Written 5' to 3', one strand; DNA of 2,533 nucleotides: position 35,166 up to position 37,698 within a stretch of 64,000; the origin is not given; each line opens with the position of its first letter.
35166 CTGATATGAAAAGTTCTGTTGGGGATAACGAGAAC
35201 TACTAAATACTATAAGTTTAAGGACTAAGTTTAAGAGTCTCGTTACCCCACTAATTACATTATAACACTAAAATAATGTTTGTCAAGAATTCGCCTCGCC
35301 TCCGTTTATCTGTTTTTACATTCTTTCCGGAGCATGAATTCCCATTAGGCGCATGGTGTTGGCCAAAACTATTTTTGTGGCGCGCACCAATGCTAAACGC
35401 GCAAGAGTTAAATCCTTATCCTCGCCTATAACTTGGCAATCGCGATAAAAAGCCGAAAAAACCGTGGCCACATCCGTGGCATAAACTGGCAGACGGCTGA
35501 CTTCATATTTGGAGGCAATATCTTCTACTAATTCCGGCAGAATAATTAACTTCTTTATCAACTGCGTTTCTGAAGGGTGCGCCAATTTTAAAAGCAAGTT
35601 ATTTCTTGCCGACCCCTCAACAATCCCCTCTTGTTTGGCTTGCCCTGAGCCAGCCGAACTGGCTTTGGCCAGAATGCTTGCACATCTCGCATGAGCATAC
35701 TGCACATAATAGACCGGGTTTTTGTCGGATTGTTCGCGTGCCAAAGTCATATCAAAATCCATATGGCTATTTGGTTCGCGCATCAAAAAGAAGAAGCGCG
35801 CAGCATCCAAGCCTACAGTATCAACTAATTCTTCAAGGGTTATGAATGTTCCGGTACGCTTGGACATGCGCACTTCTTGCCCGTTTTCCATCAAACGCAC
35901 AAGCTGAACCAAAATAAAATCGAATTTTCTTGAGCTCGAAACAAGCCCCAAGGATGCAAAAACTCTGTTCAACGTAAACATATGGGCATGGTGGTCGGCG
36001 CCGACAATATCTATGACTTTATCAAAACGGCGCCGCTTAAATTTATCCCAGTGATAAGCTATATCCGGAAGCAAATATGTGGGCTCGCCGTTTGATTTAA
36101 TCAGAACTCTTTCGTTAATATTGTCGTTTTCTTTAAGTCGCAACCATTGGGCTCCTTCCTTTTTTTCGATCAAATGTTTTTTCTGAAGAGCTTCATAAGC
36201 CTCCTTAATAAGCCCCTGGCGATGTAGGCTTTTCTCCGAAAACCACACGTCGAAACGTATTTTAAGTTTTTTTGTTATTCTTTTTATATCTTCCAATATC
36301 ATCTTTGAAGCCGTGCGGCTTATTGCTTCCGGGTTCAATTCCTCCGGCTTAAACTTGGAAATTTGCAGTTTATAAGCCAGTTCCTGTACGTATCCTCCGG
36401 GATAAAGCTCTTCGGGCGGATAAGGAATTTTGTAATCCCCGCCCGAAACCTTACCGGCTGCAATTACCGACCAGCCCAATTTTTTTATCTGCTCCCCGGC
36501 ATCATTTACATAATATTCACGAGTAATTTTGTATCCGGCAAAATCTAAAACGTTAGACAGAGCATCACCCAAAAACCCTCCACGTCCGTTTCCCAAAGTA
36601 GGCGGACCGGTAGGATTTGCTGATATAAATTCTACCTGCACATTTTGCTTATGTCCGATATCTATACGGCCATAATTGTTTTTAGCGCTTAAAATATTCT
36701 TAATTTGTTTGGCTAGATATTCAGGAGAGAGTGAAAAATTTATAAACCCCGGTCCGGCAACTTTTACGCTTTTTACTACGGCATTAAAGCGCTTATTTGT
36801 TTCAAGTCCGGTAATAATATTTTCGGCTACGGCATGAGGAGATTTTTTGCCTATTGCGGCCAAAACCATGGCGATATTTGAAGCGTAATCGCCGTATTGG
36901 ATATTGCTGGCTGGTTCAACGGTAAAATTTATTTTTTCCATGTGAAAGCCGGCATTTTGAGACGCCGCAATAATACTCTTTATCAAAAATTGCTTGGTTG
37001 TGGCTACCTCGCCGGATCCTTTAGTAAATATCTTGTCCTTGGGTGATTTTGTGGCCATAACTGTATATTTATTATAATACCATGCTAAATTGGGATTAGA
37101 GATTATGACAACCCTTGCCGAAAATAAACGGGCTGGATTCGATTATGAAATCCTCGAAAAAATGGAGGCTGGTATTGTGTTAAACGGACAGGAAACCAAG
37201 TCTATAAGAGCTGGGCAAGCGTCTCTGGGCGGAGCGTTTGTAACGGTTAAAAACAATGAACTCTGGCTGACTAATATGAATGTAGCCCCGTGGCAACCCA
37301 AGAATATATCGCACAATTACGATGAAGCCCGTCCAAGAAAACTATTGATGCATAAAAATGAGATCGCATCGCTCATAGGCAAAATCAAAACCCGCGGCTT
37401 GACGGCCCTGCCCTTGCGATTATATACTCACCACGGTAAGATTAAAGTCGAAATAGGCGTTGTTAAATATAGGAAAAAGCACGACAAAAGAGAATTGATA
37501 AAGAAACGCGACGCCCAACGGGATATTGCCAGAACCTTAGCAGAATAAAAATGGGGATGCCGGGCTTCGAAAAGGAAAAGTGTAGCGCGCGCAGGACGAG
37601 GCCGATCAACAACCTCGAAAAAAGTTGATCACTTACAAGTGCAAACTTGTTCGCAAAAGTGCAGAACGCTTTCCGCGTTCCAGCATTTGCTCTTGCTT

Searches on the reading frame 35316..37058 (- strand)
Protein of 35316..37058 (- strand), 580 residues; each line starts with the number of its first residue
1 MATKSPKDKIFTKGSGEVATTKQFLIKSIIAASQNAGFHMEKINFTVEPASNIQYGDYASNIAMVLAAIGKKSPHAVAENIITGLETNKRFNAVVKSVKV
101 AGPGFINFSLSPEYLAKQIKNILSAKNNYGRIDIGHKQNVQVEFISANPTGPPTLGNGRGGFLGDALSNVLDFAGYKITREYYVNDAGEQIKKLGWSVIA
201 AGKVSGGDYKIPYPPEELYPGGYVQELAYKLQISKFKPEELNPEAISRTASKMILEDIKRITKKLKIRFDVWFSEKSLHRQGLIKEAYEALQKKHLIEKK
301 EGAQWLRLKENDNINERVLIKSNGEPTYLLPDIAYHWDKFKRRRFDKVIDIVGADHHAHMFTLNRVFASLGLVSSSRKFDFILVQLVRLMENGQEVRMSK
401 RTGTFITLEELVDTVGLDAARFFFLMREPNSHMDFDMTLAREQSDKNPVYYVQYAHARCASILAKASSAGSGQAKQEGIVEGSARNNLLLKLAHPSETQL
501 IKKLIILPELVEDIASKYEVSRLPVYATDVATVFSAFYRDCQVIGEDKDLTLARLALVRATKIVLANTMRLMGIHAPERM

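Call 12: search_protein_families(library=pfam, proteins=[window:35316-37058:-], max_evalue=0.01)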
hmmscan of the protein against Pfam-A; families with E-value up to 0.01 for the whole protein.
window:35316-37058:- (580 aa): 6 families
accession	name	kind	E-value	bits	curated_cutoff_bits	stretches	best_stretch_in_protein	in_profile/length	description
PF05746.21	DALR_1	-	9.2e-31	106.8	22.3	1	452-580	1-117/117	DALR anticodon binding domain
PF00750.26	tRNA-synt_1d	-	5.7e-23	81.9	23.3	2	247-420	132-302/349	tRNA synthetases class I (R), catalytic domain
PF03485.21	Arg_tRNA_synt_N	-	1.3e-17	64.6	21.5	1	25-110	3-85/85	Arginyl tRNA synthetase N terminal domain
PF09334.17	tRNA-synt_1g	-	1.8e-08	34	20.1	2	241-318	61-134/391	tRNA synthetases class I (M)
PF00133.28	tRNA-synt_1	-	0.0047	16.2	22.7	0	366-431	347-409/414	tRNA synthetases class I (I, L, M and V)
PF01921.24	tRNA-synt_1f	-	0.0054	16.1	27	1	393-438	279-323/360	tRNA synthetases class I (K)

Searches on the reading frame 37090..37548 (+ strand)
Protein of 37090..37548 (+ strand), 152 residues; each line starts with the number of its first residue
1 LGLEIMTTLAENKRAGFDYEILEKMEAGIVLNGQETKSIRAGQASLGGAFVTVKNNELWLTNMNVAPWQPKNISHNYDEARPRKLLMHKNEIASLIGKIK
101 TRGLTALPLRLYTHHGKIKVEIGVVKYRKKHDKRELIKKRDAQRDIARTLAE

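Call 12: search_protein_families(library=pfam, proteins=[window:37090-37548:+], max_evalue=0.01)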
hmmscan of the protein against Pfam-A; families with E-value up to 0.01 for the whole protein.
window:37090-37548:+ (152 aa): 1 family
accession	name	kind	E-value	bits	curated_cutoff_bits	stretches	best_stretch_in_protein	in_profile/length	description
PF01668.23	SmpB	-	8.6e-52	175.3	27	1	10-151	2-142/143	SmpB protein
